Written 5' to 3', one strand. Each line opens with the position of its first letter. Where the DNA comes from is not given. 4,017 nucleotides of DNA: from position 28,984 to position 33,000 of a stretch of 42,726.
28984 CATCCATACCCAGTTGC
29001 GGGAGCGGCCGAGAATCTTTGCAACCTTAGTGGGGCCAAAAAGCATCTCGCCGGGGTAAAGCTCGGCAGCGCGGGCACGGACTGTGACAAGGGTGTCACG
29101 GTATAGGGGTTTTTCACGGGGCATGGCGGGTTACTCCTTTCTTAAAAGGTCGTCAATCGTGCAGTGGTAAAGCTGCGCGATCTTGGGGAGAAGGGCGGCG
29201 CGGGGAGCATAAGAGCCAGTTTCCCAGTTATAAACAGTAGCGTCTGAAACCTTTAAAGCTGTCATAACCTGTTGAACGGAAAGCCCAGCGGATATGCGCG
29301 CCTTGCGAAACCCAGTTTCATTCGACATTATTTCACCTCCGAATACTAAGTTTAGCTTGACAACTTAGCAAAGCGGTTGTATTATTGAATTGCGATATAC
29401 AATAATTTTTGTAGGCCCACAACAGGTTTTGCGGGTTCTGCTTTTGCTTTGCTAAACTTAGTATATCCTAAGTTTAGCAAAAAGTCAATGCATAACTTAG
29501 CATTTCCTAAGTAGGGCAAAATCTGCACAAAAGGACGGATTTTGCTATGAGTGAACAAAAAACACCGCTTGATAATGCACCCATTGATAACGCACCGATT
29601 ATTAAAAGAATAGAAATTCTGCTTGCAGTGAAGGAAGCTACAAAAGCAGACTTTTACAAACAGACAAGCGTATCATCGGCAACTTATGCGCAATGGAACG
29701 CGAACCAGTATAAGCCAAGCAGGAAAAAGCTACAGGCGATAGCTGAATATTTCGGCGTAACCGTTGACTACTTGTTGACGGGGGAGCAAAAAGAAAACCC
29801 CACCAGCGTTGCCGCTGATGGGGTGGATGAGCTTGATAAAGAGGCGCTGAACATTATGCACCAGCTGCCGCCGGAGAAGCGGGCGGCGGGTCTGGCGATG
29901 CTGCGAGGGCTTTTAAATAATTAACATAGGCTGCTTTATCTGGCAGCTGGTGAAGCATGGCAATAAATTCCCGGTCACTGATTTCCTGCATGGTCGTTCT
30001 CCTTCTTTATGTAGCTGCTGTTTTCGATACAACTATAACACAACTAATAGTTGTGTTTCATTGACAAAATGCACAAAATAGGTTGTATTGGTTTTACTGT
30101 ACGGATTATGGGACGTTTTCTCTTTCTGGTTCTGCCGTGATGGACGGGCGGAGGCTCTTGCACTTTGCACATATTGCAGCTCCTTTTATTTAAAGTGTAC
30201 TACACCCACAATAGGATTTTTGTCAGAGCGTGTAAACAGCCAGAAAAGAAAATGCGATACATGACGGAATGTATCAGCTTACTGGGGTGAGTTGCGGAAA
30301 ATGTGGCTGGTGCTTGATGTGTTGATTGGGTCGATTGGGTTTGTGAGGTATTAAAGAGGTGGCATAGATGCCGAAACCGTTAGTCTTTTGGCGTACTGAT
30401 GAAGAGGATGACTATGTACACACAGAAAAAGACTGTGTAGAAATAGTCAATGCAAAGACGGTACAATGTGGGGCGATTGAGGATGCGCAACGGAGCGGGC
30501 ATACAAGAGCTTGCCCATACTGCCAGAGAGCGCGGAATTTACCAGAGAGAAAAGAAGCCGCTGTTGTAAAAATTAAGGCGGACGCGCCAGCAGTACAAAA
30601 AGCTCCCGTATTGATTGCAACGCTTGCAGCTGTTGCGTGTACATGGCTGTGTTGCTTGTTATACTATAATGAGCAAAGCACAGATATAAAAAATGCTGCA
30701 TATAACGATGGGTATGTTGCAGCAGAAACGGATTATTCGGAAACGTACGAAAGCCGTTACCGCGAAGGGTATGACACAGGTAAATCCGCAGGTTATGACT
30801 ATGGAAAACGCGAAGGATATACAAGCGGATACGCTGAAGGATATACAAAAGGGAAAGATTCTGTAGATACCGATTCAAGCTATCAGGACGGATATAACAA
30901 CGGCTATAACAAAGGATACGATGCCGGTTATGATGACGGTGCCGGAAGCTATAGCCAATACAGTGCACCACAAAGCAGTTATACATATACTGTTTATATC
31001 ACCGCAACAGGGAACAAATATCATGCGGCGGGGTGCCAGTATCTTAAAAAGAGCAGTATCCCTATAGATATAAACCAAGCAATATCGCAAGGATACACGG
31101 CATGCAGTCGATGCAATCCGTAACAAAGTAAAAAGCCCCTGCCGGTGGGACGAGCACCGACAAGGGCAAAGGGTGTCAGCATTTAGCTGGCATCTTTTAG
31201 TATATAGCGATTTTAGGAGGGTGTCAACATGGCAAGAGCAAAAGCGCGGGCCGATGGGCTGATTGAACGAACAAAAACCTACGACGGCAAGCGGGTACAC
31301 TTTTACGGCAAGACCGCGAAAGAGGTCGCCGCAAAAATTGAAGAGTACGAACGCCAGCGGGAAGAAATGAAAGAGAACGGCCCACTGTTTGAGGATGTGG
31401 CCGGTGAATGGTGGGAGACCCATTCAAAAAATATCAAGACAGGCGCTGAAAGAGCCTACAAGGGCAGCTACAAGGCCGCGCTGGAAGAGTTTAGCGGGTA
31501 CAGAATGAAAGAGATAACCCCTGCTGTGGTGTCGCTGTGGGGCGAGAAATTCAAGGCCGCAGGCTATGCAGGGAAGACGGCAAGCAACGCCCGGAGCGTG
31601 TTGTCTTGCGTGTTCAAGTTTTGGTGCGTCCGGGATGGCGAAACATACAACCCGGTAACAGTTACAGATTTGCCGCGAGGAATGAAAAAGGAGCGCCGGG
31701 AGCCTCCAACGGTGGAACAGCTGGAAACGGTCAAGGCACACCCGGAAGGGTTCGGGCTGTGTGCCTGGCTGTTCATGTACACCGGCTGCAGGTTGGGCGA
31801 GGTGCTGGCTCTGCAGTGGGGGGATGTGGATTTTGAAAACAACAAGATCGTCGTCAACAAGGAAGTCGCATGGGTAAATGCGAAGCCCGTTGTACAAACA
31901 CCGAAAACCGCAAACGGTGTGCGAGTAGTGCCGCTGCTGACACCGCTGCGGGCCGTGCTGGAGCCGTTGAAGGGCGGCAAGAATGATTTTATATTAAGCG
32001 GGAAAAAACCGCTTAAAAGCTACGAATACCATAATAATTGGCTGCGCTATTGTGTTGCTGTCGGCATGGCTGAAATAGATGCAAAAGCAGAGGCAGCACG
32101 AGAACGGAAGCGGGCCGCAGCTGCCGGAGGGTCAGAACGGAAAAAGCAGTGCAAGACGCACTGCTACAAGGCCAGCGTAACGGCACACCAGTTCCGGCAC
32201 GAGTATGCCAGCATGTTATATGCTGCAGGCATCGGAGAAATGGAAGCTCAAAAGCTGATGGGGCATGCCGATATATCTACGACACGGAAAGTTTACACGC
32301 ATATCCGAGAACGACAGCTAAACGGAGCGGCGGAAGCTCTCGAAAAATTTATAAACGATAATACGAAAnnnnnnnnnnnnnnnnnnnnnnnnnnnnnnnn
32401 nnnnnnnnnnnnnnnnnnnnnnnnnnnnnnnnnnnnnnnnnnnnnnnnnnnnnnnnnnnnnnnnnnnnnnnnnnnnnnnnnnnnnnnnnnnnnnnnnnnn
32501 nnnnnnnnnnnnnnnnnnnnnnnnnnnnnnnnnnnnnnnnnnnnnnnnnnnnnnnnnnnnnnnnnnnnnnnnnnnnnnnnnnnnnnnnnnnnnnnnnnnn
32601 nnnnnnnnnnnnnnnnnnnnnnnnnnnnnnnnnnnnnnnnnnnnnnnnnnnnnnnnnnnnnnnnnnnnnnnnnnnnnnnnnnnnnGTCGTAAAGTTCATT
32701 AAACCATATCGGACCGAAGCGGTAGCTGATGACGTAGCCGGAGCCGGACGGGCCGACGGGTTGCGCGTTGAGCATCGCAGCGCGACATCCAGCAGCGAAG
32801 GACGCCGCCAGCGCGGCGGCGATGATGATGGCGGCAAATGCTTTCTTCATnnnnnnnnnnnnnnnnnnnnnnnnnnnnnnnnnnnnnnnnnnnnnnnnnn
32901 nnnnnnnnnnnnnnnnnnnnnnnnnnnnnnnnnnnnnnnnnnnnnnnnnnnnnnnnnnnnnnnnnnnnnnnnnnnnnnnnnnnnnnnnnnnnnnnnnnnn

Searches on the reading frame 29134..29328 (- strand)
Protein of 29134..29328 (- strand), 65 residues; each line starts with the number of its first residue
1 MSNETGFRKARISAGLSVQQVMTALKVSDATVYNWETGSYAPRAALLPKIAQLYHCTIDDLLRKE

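Call 25: search_protein_families(library=phrogs, max_evalue=0.001, proteins=[window:29134-29328:-])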
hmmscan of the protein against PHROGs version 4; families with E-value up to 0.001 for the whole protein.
window:29134-29328:- (65 aa): 9 families
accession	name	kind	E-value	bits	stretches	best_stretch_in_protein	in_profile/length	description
phrog_8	-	transcription regulation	5.1e-09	37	1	8-63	82-137/346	transcriptional regulator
phrog_3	-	transcription regulation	1.4e-07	32.6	1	8-63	94-147/430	transcriptional repressor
phrog_2328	-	transcription regulation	7.6e-07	30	1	8-62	21-75/128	transcriptional repressor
phrog_7241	-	transcription regulation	2.1e-06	28.8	1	4-62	63-121/122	transcriptional regulator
phrog_4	-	transcription regulation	2.1e-06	28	1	8-62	142-192/400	transcriptional repressor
phrog_4836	-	transcription regulation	3.6e-06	27.7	1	7-53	80-127/194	CII-like regulator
phrog_2439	-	transcription regulation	0.00033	20.6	1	8-59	13-64/367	transcriptional regulator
phrog_3037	-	transcription regulation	0.00038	21.3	1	9-61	22-74/189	transcriptional repressor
phrog_2104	-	unknown function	0.00043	21.4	1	8-51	45-88/103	-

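Call 40: search_protein_families(library=ncbifam, max_evalue=0.05, proteins=[window:29134-29328:-])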
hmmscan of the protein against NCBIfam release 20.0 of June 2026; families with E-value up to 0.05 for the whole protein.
window:29134-29328:- (65 aa): 11 families
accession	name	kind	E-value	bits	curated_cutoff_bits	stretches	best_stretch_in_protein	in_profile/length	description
NF041951.1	phage_RstR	subfamily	3e-07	30.7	80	1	1-64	1-64/108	RstR family transcriptional repressor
NF040522.1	VC1465_fam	subfamily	1.4e-05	25.1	70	1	7-40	1-34/111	VC1465 family Xer recombination activation factor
NF047542.1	telomere_Tap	equivalog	2.4e-05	23.3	600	1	9-46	24-61/695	telomere-associated protein Tap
NF007257.0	PRK09706.1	subfamily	6.6e-05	22.7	101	1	8-58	11-61/135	transcriptional repressor DicA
NF052239.1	antitox_spr1629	equivalog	0.0042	16.2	335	1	8-57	8-57/377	spr1629 family repressor/antitoxin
NF003162.0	PRK04140.1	equivalog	0.0059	15.7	263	1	7-51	131-175/317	transcriptional regulator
NF007481.0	PRK10072.1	equivalog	0.0081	16.6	110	1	5-47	36-78/96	HTH-type transcriptional regulator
NF006015.0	PRK08154.1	subfamily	0.021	14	204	1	8-64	36-92/314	anaerobic benzoate catabolism transcriptional regulator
NF047737.1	antiphage_MADS1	equivalog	0.022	15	80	1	16-37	4-25/49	methylation-associated defense system helix-turn-helix domain-containing protein MAD1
TIGR00270.2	TIGR00270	equivalog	0.034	13.9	110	1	7-53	80-126/159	multiprotein bridging factor aMBF1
TIGR03830.1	CxxCG_CxxCG_HTH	subfamily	0.039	13.7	61.8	1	7-46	70-109/127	type II TA system antitoxin MqsA family protein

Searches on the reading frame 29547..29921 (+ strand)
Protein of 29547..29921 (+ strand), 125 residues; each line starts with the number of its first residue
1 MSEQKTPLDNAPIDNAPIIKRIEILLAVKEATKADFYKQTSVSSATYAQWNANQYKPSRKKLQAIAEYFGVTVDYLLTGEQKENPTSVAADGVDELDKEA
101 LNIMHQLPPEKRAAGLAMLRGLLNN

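Call 10: search_protein_families(library=phrogs, max_evalue=0.01, proteins=[window:29547-29921:+])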
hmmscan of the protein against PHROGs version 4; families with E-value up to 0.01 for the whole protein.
window:29547-29921:+ (125 aa): 10 families
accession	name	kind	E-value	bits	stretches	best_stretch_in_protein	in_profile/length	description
phrog_8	-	transcription regulation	4.3e-11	43.8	1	17-101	76-155/346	transcriptional regulator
phrog_4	-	transcription regulation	3.3e-09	37.2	1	18-94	137-205/400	transcriptional repressor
phrog_4836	-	transcription regulation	1.2e-08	35.8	1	32-97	90-154/194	CII-like regulator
phrog_2328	-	transcription regulation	2.8e-08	34.6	1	15-85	13-85/128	transcriptional repressor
phrog_2967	-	transcription regulation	8.1e-08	33.1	1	16-114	9-97/225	transcriptional regulator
phrog_3037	-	transcription regulation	1.5e-06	29.1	1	17-105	17-109/189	transcriptional repressor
phrog_1994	-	DNA, RNA and nucleotide metabolism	9.4e-05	23.4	1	21-87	3-69/170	DNA binding protein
phrog_9103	-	transcription regulation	0.0038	18.2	1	38-83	30-74/78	transcriptional repressor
phrog_7306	-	unknown function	0.0042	18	1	34-85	26-77/188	-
phrog_18248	-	transcription regulation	0.0095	16.1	0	19-89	4-72/264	transcriptional regulator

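Call 38: find_related_loci(query=window:29547-29921:+, collection=viral_contigs, flank=7000)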
Query window:29547-29921:+ (125 aa) in viral_contigs; peptide patterns used: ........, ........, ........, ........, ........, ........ (x = any residue, [..] = any of these).
34 stretches matched a pattern; 20 encode a relative of the query (tblastn E <= 1e-3); 20 distinct loci.
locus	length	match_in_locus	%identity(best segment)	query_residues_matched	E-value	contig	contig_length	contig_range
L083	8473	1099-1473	100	1-125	1e-82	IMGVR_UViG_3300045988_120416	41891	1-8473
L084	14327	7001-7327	61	19-125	3e-39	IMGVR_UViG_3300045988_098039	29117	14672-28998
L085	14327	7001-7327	61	19-125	3e-39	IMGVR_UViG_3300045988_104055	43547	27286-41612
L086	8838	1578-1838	73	38-125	1e-38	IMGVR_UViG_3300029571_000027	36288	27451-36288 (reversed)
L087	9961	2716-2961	75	43-125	7e-37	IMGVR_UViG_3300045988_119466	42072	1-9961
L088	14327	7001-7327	57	19-125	2e-35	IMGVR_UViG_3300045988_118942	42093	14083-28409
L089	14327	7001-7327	57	19-125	3e-35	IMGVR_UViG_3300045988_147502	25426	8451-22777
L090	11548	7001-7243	73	43-125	1e-34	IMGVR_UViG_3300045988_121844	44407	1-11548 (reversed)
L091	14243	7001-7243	75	43-125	1e-34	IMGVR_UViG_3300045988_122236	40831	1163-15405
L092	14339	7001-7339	56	18-125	1e-34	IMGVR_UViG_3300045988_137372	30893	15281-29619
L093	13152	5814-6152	56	18-125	1e-34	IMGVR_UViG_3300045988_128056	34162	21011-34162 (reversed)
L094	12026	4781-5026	73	42-125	2e-34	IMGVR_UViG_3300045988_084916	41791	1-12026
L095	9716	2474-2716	73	43-125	5e-34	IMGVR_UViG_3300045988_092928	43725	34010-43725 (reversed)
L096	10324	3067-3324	66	38-125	1e-31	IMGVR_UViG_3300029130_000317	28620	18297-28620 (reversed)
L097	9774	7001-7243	69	43-125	2e-31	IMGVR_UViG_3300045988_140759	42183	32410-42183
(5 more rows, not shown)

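Call 40: search_protein_families(library=ncbifam, max_evalue=0.05, proteins=[window:29547-29921:+])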
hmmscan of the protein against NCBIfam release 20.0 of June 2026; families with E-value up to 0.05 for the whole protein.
window:29547-29921:+ (125 aa): 3 families
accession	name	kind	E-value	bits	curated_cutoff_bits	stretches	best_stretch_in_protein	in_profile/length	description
NF041951.1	phage_RstR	subfamily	1.8e-07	31.4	80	1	24-100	9-88/108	RstR family transcriptional repressor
NF007257.0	PRK09706.1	subfamily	3.4e-07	30.1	101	1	31-123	19-115/135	transcriptional repressor DicA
NF052239.1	antitox_spr1629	equivalog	0.021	13.9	335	1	25-85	10-70/377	spr1629 family repressor/antitoxin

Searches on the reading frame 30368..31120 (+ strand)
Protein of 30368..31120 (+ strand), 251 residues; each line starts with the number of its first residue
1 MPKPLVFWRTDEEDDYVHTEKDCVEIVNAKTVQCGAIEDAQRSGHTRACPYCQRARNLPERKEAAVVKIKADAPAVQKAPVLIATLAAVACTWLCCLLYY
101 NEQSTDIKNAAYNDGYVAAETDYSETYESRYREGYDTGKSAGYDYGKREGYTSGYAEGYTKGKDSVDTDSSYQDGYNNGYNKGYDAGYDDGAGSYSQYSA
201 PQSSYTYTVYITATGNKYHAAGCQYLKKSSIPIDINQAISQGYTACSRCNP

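Call 9: search_protein_families(library=pfam, max_evalue=0.1, proteins=[window:30368-31120:+])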
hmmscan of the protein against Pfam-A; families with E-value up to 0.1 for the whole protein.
window:30368-31120:+ (251 aa): 3 families
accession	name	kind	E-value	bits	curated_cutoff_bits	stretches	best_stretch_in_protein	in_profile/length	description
PF09811.14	Yae1_N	-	4e-05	23.7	27.5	1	154-191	1-33/39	Essential protein Yae1, N terminal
PF19746.4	DUF6233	-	0.0052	17.3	27.6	0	219-251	18-54/59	Family of unknown function (DUF6233)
PF02805.21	Ada_Zn_binding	-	0.085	13.3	23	1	235-251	48-64/65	Metal binding domain of Ada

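Call 10: search_protein_families(library=phrogs, max_evalue=0.01, proteins=[window:30368-31120:+])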
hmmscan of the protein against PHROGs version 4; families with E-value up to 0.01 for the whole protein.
window:30368-31120:+ (251 aa): 2 families
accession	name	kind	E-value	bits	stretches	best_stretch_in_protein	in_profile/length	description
phrog_14556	-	unknown function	2.7e-09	37.3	1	174-251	373-451/451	-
phrog_4785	-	unknown function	0.00011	23.7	0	120-164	36-80/94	-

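Call 40: search_protein_families(library=ncbifam, max_evalue=0.05, proteins=[window:30368-31120:+])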
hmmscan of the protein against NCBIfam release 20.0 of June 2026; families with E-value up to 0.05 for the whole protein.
window:30368-31120:+ (251 aa): 7 families
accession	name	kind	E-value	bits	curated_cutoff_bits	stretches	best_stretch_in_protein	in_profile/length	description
NF004267.1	PRK05687.1-3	equivalog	1.4e-08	34.2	293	1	102-167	66-124/266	flagellar assembly protein FliH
NF004270.2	PRK05687.2-1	equivalog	6.9e-08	32.4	180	1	120-166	40-90/223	flagellar assembly protein FliH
NF009925.1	PRK13386.1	equivalog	1.9e-06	27.3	192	1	119-164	31-84/228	flagellar assembly protein FliH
NF004266.1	PRK05687.1-1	equivalog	0.00093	18.7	260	1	132-164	51-83/230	flagellar assembly protein FliH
TIGR02181.1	GRX_bact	equivalog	0.0072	16.5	90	1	47-74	7-34/80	glutaredoxin 3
NF007923.0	PRK10638.1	equivalog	0.0094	16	129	1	47-78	10-41/83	glutaredoxin 3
NF005198.1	PRK06669.1-3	equivalog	0.03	13.5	200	0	168-190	135-157/299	flagellar assembly protein FliH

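Call 41: search_protein_families(library=padloc, max_evalue=0.01, proteins=[window:30368-31120:+])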
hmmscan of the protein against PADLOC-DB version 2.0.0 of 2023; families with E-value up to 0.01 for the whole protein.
window:30368-31120:+ (251 aa): 0 families

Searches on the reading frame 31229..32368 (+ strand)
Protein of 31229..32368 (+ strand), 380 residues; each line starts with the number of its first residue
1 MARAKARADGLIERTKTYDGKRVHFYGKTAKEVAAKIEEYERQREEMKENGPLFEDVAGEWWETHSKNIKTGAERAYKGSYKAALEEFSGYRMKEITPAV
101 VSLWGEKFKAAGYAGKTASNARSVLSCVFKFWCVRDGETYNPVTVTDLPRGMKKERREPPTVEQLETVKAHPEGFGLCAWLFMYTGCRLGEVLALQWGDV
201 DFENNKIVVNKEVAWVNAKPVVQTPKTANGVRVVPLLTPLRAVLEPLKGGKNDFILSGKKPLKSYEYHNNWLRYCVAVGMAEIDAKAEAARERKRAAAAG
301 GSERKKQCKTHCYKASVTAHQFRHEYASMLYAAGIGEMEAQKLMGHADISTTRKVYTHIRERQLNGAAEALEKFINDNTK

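Call 9: search_protein_families(library=pfam, max_evalue=0.1, proteins=[window:31229-32368:+])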
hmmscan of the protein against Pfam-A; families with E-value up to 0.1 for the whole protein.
window:31229-32368:+ (380 aa): 5 families
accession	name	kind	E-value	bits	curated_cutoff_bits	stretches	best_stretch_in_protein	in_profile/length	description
PF00589.27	Phage_integrase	-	8.7e-19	68.4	27.1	1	181-361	30-170/172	Phage integrase family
PF14659.12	Phage_int_SAM_3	-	0.00037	21.1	22.6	1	54-101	2-50/58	Phage integrase, N-terminal SAM-like domain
PF22022.2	Phage_int_M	-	0.0047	17.6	27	1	54-142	1-89/96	Phage integrase central domain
PF16473.11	Rv2179c-like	-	0.028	14.6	27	0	47-140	46-138/177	3'-5' exoribonuclease Rv2179c-like domain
PF02899.23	Phage_int_SAM_1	-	0.051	14.3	22.3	0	82-131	30-78/83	Phage integrase, N-terminal SAM-like domain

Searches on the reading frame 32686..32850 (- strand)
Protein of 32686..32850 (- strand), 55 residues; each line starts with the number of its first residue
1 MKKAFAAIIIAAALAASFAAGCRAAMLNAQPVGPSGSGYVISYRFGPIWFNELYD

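Call 9: search_protein_families(library=pfam, max_evalue=0.1, proteins=[window:32686-32850:-])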
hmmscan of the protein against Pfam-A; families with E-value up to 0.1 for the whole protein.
window:32686-32850:- (55 aa): 0 families

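Call 10: search_protein_families(library=phrogs, max_evalue=0.01, proteins=[window:32686-32850:-])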
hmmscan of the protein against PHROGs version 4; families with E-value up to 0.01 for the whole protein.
window:32686-32850:- (55 aa): 0 families

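Call 40: search_protein_families(library=ncbifam, max_evalue=0.05, proteins=[window:32686-32850:-])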
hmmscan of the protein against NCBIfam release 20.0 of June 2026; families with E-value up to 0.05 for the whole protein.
window:32686-32850:- (55 aa): 1 family
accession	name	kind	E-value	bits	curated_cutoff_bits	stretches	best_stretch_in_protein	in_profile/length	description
NF033802.1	AimP_fam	subfamily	1.7e-06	28.1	35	1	1-29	1-28/43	lysogeny pheromone AimP family peptide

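Call 41: search_protein_families(library=padloc, max_evalue=0.01, proteins=[window:32686-32850:-])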
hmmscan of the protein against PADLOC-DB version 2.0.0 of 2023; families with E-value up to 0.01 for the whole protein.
window:32686-32850:- (55 aa): 0 families
